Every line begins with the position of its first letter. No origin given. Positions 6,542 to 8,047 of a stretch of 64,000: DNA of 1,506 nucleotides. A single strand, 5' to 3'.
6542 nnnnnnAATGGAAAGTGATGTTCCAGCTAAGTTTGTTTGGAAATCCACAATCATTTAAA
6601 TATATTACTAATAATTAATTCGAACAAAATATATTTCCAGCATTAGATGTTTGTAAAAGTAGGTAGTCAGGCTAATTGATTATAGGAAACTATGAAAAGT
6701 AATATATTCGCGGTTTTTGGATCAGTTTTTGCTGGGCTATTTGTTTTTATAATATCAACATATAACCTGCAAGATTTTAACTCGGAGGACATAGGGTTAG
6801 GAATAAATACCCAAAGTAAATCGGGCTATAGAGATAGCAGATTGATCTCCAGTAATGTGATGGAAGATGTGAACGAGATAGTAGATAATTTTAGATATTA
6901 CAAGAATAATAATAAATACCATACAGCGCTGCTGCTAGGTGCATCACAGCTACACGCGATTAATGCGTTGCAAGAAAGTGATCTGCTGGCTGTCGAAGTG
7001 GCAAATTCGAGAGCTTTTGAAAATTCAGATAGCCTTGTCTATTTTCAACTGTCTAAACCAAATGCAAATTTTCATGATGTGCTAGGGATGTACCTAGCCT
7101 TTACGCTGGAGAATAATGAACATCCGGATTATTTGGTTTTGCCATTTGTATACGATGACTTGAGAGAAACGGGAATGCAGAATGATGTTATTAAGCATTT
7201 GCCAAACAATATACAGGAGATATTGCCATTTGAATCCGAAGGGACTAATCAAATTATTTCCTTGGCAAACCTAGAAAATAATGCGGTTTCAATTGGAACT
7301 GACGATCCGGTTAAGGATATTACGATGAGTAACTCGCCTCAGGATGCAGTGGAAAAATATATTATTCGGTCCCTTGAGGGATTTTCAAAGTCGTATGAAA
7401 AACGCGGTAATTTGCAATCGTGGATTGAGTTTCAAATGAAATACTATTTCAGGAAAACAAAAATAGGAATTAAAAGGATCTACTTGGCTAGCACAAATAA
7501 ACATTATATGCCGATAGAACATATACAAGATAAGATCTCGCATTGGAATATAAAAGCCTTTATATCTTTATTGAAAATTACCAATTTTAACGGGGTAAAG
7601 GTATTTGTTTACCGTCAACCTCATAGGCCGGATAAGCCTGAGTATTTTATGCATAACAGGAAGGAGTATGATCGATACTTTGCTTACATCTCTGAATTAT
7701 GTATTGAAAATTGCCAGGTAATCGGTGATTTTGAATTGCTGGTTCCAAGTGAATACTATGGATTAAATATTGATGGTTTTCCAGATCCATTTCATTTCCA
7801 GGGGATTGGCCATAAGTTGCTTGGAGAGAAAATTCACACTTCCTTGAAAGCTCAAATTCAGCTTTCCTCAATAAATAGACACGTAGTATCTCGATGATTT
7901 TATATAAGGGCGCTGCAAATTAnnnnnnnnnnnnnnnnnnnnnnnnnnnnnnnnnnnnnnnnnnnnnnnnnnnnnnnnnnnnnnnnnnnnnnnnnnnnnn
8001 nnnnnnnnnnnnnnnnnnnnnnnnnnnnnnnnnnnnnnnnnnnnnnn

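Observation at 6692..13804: Glycan O-acylation module: DltD-like protein + MBOAT, plus a separate SGNH esterase, inside the AT-rich glycan island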

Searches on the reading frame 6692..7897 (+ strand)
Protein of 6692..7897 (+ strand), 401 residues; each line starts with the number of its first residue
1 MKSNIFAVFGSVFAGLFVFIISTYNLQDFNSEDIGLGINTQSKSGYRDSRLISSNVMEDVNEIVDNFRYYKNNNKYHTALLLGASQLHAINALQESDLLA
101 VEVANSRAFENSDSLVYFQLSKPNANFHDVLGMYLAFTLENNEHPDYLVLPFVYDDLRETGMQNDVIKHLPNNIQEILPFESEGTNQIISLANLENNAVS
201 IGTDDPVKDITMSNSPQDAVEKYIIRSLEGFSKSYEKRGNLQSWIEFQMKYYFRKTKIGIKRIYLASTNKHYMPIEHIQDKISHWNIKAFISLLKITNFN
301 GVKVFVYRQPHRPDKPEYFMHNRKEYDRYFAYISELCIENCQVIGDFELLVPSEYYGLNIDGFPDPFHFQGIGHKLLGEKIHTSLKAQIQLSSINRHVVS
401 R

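Call 4: search_protein_families(library=pfam, proteins=[window:6692-7897:+], max_evalue=0.1)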
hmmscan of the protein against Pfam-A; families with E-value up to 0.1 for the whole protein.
window:6692-7897:+ (401 aa): 0 families

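Call 5: search_protein_families(library=ncbifam, proteins=[window:6692-7897:+], max_evalue=0.1)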
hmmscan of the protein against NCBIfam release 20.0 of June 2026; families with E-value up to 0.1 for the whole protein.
window:6692-7897:+ (401 aa): 0 families

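Call 6: find_homologous_proteins(query=window:6692-7894:+, max_evalue=0.001)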
Query window:6692-7894:+ (401 aa): 5 proteins with E <= 0.001 among 1903 candidates.
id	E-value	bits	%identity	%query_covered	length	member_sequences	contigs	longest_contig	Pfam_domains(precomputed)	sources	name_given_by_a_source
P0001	1.4e-267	905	100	100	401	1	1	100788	-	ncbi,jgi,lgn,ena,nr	ncbi:MAG: hypothetical protein OEY64_07195 [Nitrospinota bacterium]|nr:hypothetical protein [Nitrosp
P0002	1.3e-50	191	33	95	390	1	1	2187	-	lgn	-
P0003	2.1e-17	82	26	89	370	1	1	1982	-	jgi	jgi:hypothetical protein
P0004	3.7e-15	74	28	94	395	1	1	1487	-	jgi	-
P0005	5.6e-8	51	25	95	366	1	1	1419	-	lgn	-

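Call 7: search_solved_structures(query=window:6692-7894:+, max_evalue=10, show_alignments=2)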
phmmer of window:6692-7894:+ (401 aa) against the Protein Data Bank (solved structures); distinct sequences matched with E-value up to 10: 0.

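Call 14: find_encoding_contigs(protein=P0002, flank=10000, max_places=5)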
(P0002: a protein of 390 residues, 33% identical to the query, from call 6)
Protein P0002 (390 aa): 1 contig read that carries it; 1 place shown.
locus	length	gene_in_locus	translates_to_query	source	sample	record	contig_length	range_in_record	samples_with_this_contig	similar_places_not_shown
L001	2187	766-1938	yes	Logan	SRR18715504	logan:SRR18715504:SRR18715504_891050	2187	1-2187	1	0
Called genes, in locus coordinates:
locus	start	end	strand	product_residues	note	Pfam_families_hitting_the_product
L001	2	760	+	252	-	?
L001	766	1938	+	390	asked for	-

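Call 15: find_encoding_contigs(protein=P0003, flank=10000, max_places=5)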
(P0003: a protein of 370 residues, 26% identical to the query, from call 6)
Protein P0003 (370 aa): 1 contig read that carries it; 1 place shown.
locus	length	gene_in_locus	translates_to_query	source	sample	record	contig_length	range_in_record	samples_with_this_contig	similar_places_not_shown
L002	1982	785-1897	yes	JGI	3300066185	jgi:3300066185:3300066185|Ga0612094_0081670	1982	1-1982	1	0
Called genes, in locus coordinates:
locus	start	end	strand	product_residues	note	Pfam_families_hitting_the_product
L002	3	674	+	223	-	?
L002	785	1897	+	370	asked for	-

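Call 20: find_encoding_contigs(protein=P0004, flank=10000, max_places=5)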
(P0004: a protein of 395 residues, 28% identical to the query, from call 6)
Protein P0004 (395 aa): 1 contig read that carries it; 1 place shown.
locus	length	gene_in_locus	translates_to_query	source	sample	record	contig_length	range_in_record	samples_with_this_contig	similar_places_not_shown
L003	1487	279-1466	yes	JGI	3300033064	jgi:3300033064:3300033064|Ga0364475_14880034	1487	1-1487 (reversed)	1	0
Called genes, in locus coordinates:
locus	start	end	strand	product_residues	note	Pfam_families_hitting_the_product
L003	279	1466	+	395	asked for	-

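Call 21: find_encoding_contigs(protein=P0005, flank=10000, max_places=5)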
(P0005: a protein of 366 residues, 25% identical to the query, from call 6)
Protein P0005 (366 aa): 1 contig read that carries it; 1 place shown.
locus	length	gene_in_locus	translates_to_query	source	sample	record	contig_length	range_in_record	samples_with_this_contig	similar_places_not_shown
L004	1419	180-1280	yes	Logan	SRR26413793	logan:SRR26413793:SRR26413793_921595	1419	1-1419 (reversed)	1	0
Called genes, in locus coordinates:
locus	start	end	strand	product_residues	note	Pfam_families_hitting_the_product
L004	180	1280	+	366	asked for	-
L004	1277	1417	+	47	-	?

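Call 23: predict_structure(alignment_id=A1)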
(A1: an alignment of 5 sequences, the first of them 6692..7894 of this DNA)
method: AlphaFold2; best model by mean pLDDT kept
length: 401 residues; sequences in the alignment: 5
mean_pLDDT: 65.8   pTM: 0.68
mean pLDDT of the five models: 65.8, 61.3, 58.8, 49.5, 44.7
residues with pLDDT >= 90: 42; 70-90: 152; 50-70: 86; < 50: 121
segments of 3 or more residues with pLDDT < 50: 20-41, 85-91, 198-276, 317-320, 395-401
pLDDT, mean of each block of 10 residues (from residue 1): 55 59 36 34 73 87 91 87 57 66 88 87 79 85 87 68 76 72 68 55 30 41 44 35 38 34 38 50 77 89 88 58 77 86 85 73 60 87 87 52 39
secondary structure, 60 per line:
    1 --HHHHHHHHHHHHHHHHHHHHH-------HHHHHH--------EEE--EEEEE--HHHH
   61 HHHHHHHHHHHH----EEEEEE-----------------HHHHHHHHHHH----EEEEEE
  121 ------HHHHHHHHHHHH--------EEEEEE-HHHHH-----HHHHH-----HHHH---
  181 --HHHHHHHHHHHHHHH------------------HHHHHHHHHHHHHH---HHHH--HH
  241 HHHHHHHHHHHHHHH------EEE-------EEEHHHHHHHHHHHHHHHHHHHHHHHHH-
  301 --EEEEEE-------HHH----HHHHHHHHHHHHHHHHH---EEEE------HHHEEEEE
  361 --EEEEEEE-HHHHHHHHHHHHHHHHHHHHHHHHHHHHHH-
elements in order: H3-23 H31-36 E45-47 E50-54 H57-72 E77-82 H100-110 E115-120 H127-138 E147-152 H154-158 H164-168 H174-177 H183-197 H216-229 H233-236 H239-255 E262-264 E272-274 H275-299 E303-308 H323-339 E343-346 E356-360 E363-369 H371-400
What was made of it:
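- Tried and rejected: The first AF2 model, built from only 5 sequences, was poor (pLDDT 65.8, call 23).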

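Call 25: search_protein_representatives(alignment_id=A1)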
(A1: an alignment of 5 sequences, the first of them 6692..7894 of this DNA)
Query: 5 sequences, 374 profile positions. Proteins with E-value up to 0.001 (for the whole library): 1140; up to 1e-10: 964; up to 1e-30: 607. The best 150 are listed.
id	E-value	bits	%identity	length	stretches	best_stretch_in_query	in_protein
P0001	4.2e-149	513.4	-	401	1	3-372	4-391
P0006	6.6e-117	407.5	-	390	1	6-371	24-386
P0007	1.9e-115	402.7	-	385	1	8-367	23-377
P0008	3.3e-114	398.6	-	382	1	8-371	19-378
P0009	7.6e-113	394.1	-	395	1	6-368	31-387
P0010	1.5e-112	393.1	-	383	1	6-367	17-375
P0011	2.1e-112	392.6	-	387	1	4-369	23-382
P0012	2.2e-112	392.6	-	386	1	5-370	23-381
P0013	3.7e-111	388.6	-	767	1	7-370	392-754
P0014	6.2e-111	387.8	-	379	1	7-365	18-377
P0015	8.7e-110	384.0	-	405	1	6-368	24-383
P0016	1.7e-109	383.1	-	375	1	4-368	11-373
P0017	2.4e-109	382.6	-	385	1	5-366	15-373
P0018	2.5e-109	382.5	-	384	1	6-366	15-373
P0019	6.8e-109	381.1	-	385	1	6-367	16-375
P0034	5.7e-106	371.5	-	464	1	8-369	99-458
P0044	2.2e-102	359.7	-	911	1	7-369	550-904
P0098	8.9e-91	321.5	-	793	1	5-370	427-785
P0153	4.5e-83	296.1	-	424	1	6-367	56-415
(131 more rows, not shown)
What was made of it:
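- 6692..7897 (+): X: membrane-anchored extracytoplasmic SGNH-fold protein (401 aa), the proposed acyl-transfer partner of the MBOAT. The family has 1140 clusters at 50% identity (call 25).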

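Call 26: fold_search(model_id=the predicted structure, library=pdb)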
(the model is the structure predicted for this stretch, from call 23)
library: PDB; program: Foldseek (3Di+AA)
matches with E <= 10: 1364; with E <= 0.001: 26
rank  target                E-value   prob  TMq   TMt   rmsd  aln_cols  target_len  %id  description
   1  6pfx_B                7.1e-05  1.00  0.36  0.37  16.8       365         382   11  D-alanyl transferase DltD from Enterococcus faecium (released 2019-07-03)
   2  9hi4_C                1.1e-04  1.00  0.33  0.57   7.6       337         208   12  Structure of FI6-focused design_03 scaffold in complex with FI6-Fab (released 2025-12-03)
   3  5jd3_G                1.5e-04  1.00  0.34  0.60   6.3       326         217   10  Crystal structure of LAE5, an alpha/beta hydrolase enzyme from the metagenome of Lake Arreo, Spain (released 2016-05-04)
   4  9hi4_D                1.7e-04  1.00  0.31  0.53   9.2       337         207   12  Structure of FI6-focused design_03 scaffold in complex with FI6-Fab (released 2025-12-03)
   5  4ppy_A                1.8e-04  1.00  0.33  0.58   8.4       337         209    9  Crystal structure of a putative acylhydrolase (BF3764) from Bacteroides fragilis NCTC 9343 at 2.00 A resolution (released 2014-04-02)
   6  9hi5_C                2.0e-04  1.00  0.32  0.56   8.1       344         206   10  Structure of scaffold FI6-focused design_02 (released 2025-12-03)
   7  8ik1_B                2.4e-04  1.00  0.37  0.67   7.5       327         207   10  EstL5 in complex of PMSF (released 2023-03-29)
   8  9hi5_B                2.4e-04  1.00  0.32  0.55   7.5       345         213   10  Structure of scaffold FI6-focused design_02 (released 2025-12-03)
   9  6pfx_A                2.4e-04  1.00  0.38  0.39  16.0       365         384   11  D-alanyl transferase DltD from Enterococcus faecium (released 2019-07-03)
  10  4iyj_B                2.5e-04  1.00  0.34  0.58   8.7       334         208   11  Crystal structure of a putative acylhydrolase (BACUNI_03406) from Bacteroides uniformis ATCC 8492 at 1.37 A resolution (released 2013-03-06)
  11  3p94_C                2.7e-04  1.00  0.31  0.56   8.2       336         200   10  Crystal structure of a GDSL-like Lipase (BDI_0976) from Parabacteroides distasonis ATCC 8503 at 1.93 A resolution (released 2010-11-03)
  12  4iyj_A                3.2e-04  1.00  0.34  0.58   7.6       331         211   10  Crystal structure of a putative acylhydrolase (BACUNI_03406) from Bacteroides uniformis ATCC 8492 at 1.37 A resolution (released 2013-03-06)
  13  3bzw_B                3.2e-04  1.00  0.37  0.56  14.2       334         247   11  Crystal structure of a putative lipase from Bacteroides thetaiotaomicron (released 2008-02-05)
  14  3bzw_A                3.2e-04  1.00  0.37  0.56  14.3       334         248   11  Crystal structure of a putative lipase from Bacteroides thetaiotaomicron (released 2008-02-05)
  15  9hi5_D                3.6e-04  1.00  0.32  0.57   9.6       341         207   10  Structure of scaffold FI6-focused design_02 (released 2025-12-03)
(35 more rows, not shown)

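Call 27: search_protein_families(library=pfam, proteins=[P0013, P0044, P0098, P0034, P0006, P0007, P0153], max_evalue=0.01)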
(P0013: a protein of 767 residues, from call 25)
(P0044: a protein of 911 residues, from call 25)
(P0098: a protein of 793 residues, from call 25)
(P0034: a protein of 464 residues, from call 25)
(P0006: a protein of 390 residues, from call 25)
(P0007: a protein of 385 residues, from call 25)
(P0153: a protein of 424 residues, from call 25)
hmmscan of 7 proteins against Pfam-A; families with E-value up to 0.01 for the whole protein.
P0013 (767 aa): 3 families
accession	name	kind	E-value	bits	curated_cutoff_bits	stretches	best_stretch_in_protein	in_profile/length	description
PF00534.26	Glycos_transf_1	-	2.6e-30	105.6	26.4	1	177-347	3-171/172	Glycosyl transferases group 1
PF13692.12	Glyco_trans_1_4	-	3e-22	79.8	27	1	191-329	3-137/142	Glycosyl transferases group 1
PF13524.12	Glyco_trans_1_2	-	2.1e-09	37.9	25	1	207-355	5-135/144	Glycosyl transferase-like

P0044 (911 aa): 2 families
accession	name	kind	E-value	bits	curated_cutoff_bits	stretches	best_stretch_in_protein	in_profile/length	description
PF05576.17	Peptidase_S37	-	5.1e-67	226.9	27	1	82-380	7-307/448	PS-10 peptidase S37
PF05577.18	Peptidase_S28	-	2.8e-11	43.4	25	1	119-276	7-176/434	Serine carboxypeptidase S28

P0098 (793 aa): 5 families
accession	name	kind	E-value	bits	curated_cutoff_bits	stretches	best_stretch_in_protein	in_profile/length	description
PF13692.12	Glyco_trans_1_4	-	1.1e-10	42.4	27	1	210-346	4-141/142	Glycosyl transferases group 1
PF13439.12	Glyco_transf_4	-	2.4e-05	24.9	28.5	1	5-185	10-163/170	Glycosyltransferase Family 4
PF13472.12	Lipase_GDSL_2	-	0.0001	23.3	32.9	1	673-772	83-178/178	GDSL-like Lipase/Acylhydrolase family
PF13524.12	Glyco_trans_1_2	-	0.0021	18.4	25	1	240-362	12-129/144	Glycosyl transferase-like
PF13579.12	Glyco_trans_4_4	-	0.0038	18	29.7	0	13-185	17-156/158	Glycosyl transferase 4-like domain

P0034 (464 aa): 1 family
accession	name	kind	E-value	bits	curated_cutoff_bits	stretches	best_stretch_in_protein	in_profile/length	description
PF13472.12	Lipase_GDSL_2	-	0.0082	17.1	32.9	0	348-420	83-159/178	GDSL-like Lipase/Acylhydrolase family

P0006 (390 aa): 0 families

P0007 (385 aa): 0 families

P0153 (424 aa): 0 families
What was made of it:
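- GT4-X fusion proteins exist (call 27). GT4-X fusions exist (call 27).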

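Call 33: search_solved_structures(query=A2, max_evalue=10, show_alignments=3)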
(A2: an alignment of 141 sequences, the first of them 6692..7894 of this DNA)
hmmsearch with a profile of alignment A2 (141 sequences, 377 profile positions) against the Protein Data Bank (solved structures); distinct sequences matched with E-value up to 10: 1.
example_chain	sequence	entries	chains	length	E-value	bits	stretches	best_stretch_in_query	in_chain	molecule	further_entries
9if7_LD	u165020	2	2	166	5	9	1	159-230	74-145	PRKR-interacting protein 1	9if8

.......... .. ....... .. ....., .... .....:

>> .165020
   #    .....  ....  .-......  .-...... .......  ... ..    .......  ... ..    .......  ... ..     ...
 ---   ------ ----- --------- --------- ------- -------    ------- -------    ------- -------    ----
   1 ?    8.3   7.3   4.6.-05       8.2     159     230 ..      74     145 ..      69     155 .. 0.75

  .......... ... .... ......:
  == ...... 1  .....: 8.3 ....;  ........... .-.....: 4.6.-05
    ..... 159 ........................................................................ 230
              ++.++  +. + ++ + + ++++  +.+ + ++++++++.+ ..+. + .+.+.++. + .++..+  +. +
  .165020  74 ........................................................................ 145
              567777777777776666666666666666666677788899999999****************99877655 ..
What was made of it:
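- On DltD (Pfam DltD; D-alanyl transfer protein): The 141-sequence profile finds no DltD chain in the PDB (call 33).
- Tried and rejected: Single-sequence and 141-sequence profile searches of PDB sequences with X gave nothing relevant (calls 7, 33).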

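Call 36: find_related_loci(query=A2, collection=genome_contigs, flank=8000)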
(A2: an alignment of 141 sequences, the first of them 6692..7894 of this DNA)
Query A2 (401 aa) in genome_contigs; peptide patterns used: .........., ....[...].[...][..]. (x = any residue, [..] = any of these).
213 stretches matched a pattern; 126 encode a relative of the query (tblastn E <= 1e-3); the best 80 are kept; 80 distinct loci.
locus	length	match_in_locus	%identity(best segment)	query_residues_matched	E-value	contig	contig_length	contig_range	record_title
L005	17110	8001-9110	33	4-387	2e-59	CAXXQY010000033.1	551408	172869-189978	MAG: bacterium isolate 57a1b92f-bc4a-4fd6-9813-ca89f61bdd80 genome assembly, contig: contig_33, whole genome shotgun seq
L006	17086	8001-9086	29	6-385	3e-41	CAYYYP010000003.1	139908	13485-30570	MAG TPA_asm: uncultured Oligoflexia bacterium isolate SRP286056_co3_119 genome assembly, contig: NODE_24_length_139908_c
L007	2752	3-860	29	83-383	2e-37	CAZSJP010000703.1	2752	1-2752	MAG TPA_asm: uncultured bacterium isolate SRP077602_co2_316 genome assembly, contig: NODE_57006_length_2752_cov_3.271413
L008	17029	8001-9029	27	14-381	1e-28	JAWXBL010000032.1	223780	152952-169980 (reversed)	MAG: Cytophagales bacterium isolate MP6IB1.15 k99_983717, whole genome shotgun sequence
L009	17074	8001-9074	27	9-387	1e-27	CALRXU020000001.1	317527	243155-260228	MAG: Chitinophaga pinensis isolate JJ-LA1A6-383-3-m1-bin304 genome assembly, contig: JJ-LA1A6-383-C1, whole genome shotg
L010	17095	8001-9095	31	3-389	5e-27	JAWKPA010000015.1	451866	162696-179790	MAG: Chloroflexota bacterium isolate BC3.16 BC3.16.fa-15, whole genome shotgun sequence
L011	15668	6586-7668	27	4-387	9e-24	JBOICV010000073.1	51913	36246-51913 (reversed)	MAG: Nevskiales bacterium isolate H1-B1_maxbin2.bin.215 k127_1408398, whole genome shotgun sequence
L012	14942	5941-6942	29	33-381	1e-23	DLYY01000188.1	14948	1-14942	MAG TPA_asm: Bacteroidetes bacterium isolate UBA12012 contig_88380, whole genome shotgun sequence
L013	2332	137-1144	24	32-390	2e-23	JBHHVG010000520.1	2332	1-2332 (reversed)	MAG: Myxococcota bacterium isolate S.4.sp2_bin.9 NODE_27844_length_2332_cov_4.658762, whole genome shotgun sequence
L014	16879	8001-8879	27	71-381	7e-23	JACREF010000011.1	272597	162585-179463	MAG: Gammaproteobacteria bacterium isolate NC_groundwater_1692_Pr3_B-0.1um_59_58 SR-2_scaffold_141_495384, whole genome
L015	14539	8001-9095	28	5-381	2e-22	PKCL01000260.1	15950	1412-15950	MAG: Planctomycetaceae bacterium isolate Plancto9 c_000000002206, whole genome shotgun sequence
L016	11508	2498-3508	25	22-381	2e-22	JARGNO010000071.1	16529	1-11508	MAG: Minwuia sp. isolate bin_bo_oilr1.009 NODE_1649_length_16529_cov_5.554935, whole genome shotgun sequence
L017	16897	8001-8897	26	70-387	4e-22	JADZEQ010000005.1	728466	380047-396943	MAG: Sphingomonadaceae bacterium isolate SJ829 c_000000354148, whole genome shotgun sequence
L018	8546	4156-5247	23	1-386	4e-22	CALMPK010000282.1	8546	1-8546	MAG TPA_asm: uncultured Hyphomicrobiaceae bacterium isolate SRR2107213_bin.22_CONCOCT_v1.1_MAG genome assembly, contig:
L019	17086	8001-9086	26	1-388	7e-22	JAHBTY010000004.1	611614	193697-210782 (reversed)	MAG: Cyclobacteriaceae bacterium isolate ACE_BAC5 BAC5_4, whole genome shotgun sequence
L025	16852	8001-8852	28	78-381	3e-21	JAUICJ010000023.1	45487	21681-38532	MAG: Bacteroidia bacterium isolate 7_bin.27 NODE_1083_length_45487_cov_1.371340, whole genome shotgun sequence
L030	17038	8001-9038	25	9-381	7e-20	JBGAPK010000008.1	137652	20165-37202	MAG: Phycisphaerales bacterium isolate MAG_MBR_H10.26 MBRH10-26_opera_contig_534, whole genome shotgun sequence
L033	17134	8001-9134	26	8-396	1e-18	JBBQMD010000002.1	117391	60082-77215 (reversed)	MAG: Phycisphaerales bacterium isolate Co_metawrap_442 Cmw_442_k141_5578349_length_117391_cov_35.0000, whole genome shot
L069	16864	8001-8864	26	80-386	7e-15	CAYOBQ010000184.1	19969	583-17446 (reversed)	MAG TPA_asm: uncultured Nannocystaceae bacterium isolate SRP077602_co1_395 genome assembly, contig: NODE_8062_length_199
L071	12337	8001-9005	27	15-374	1e-14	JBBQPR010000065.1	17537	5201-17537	MAG: Sphingomonadales bacterium isolate Co_metawrap_1522 Cmw_1522_k141_26825137_length_17537_cov_37.9915, whole genome s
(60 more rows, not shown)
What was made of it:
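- Closest known: DltD of the DltABCDX D-alanylation system of Gram-positive bacteria. Different: The hosts are mostly Gram-negative phyla (call 36).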

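Call 39: predict_structure(alignment_id=A2)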
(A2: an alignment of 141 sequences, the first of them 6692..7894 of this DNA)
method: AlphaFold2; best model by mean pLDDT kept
length: 401 residues; sequences in the alignment: 141
mean_pLDDT: 87.9   pTM: 0.87
mean pLDDT of the five models: 87.9, 86.9, 86.7, 86.7, 86.0
residues with pLDDT >= 90: 250; 70-90: 109; 50-70: 21; < 50: 21
segments of 3 or more residues with pLDDT < 50: 201-204, 208-212, 264-274
pLDDT, mean of each block of 10 residues (from residue 1): 87 94 87 87 97 97 97 94 97 98 98 96 96 95 95 91 93 86 91 79 46 73 88 89 88 69 46 58 91 95 97 80 90 94 94 94 92 98 96 85 65
secondary structure, 60 per line:
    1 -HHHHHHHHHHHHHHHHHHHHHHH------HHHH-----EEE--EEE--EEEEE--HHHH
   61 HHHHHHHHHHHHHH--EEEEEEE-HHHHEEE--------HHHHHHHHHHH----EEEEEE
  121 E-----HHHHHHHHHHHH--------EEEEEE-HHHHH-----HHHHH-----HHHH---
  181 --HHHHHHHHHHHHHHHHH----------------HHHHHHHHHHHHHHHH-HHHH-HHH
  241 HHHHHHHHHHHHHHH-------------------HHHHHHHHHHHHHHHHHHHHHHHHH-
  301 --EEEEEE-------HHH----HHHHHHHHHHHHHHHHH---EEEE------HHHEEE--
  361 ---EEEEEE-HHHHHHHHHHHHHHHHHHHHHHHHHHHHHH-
elements in order: H2-24 H31-34 E40-42 E45-47 E50-54 H57-74 E77-83 H85-88 E89-91 H100-110 E115-121 H127-138 E147-152 H154-158 H164-168 H174-177 H183-199 H216-231 H233-236 H238-255 H275-299 E303-308 H323-339 E343-346 E356-358 E364-369 H371-400
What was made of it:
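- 6692..7897 (+): AF2 model pLDDT 87.9 (call 39).
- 6698..6763 (+): N-terminal transmembrane anchor of X (aa 3-24, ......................). AF2 helix at aa 2-24 (call 39).
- AF2 model pLDDT 87.9, pTM 0.87 (call 39).
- Tried and rejected: It was replaced by a 141-sequence model (call 39).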
